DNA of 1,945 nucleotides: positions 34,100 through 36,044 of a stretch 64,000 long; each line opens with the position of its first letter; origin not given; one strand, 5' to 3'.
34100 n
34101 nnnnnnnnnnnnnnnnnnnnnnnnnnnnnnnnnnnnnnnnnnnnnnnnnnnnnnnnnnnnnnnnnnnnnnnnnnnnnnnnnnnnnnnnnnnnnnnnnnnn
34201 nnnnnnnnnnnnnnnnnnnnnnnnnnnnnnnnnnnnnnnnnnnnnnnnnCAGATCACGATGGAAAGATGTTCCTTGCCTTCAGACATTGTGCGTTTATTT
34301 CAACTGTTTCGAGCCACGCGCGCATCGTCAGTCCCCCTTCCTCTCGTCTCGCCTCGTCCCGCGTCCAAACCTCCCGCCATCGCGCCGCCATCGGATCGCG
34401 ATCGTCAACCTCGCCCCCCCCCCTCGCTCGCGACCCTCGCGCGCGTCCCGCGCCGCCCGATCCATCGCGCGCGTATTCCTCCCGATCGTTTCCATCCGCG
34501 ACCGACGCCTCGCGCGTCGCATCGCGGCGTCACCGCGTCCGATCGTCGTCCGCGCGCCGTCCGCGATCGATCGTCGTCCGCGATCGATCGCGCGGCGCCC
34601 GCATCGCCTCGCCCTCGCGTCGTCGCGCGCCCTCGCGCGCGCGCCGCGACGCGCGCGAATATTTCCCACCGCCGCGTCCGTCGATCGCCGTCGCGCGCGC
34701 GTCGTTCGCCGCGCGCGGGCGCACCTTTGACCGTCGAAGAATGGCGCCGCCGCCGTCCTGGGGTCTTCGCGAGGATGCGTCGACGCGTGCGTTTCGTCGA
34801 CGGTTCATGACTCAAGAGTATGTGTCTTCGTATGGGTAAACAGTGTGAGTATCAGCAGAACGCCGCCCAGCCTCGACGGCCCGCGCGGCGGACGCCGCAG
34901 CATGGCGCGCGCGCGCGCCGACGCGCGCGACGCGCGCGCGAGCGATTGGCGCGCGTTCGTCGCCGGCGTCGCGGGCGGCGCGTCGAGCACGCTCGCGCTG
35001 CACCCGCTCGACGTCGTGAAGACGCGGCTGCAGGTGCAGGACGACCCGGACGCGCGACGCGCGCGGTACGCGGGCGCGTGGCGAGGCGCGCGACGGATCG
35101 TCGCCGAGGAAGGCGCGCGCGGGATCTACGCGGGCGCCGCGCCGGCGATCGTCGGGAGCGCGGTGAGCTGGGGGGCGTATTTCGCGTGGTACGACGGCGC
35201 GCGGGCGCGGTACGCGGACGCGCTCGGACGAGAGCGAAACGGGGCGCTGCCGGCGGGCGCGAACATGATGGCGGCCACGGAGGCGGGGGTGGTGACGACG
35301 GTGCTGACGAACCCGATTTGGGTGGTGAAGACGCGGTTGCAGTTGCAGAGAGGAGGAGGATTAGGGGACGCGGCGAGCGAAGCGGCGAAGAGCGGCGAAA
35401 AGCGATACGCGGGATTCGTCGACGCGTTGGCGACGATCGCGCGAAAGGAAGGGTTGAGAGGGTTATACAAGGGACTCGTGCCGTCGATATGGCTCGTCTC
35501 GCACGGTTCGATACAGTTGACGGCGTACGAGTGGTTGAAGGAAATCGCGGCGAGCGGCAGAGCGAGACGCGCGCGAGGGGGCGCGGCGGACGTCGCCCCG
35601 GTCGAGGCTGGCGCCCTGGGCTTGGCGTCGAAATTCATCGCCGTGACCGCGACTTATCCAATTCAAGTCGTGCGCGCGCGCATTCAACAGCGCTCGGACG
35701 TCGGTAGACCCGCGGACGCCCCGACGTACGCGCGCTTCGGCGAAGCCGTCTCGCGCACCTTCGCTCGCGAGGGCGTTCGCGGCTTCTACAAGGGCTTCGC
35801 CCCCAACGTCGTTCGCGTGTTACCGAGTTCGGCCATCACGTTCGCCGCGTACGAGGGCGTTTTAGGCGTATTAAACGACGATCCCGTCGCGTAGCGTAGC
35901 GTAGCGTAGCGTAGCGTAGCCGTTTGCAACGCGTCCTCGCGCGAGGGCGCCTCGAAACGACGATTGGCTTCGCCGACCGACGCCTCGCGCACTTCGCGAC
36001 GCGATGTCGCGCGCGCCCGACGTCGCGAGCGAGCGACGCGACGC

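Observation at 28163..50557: Consistent intron grammar: GTGCGT donor, ACTGACG branch point 24-43 nt before YAG; introns 104-208 nt; most genes intronless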

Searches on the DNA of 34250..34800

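Call 72: search_rna_families(source=window, start=34250, end=34800, threshold=evalue, max_evalue=1)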
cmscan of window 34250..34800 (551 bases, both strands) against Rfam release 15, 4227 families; matches with E-value up to 1: 1.
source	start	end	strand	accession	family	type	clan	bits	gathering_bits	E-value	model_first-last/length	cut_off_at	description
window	34555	34597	+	RF03900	mir-9242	Gene; miRNA;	-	20.3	62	0.73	1-66/66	no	mir-9242 microRNA precursor family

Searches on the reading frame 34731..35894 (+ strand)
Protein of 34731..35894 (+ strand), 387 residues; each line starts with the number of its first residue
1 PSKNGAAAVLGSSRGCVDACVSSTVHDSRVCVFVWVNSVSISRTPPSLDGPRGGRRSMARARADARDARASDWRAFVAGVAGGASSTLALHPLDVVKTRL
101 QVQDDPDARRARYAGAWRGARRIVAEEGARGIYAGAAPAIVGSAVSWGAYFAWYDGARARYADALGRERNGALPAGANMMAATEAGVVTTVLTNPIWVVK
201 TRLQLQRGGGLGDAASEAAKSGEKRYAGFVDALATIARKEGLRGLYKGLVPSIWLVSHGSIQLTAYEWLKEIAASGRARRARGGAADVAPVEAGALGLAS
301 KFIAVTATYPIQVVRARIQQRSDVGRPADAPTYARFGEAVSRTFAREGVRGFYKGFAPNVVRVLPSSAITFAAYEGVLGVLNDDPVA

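Call 32: search_protein_families(library=pfam, proteins=[window:34731-35894:+], max_evalue=0.001)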
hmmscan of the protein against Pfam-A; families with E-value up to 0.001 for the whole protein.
window:34731-35894:+ (387 aa): 1 family
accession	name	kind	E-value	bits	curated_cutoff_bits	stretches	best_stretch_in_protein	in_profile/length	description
PF00153.32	Mito_carr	-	5.1e-66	218.9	22.3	3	73-160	6-91/96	Mitochondrial carrier protein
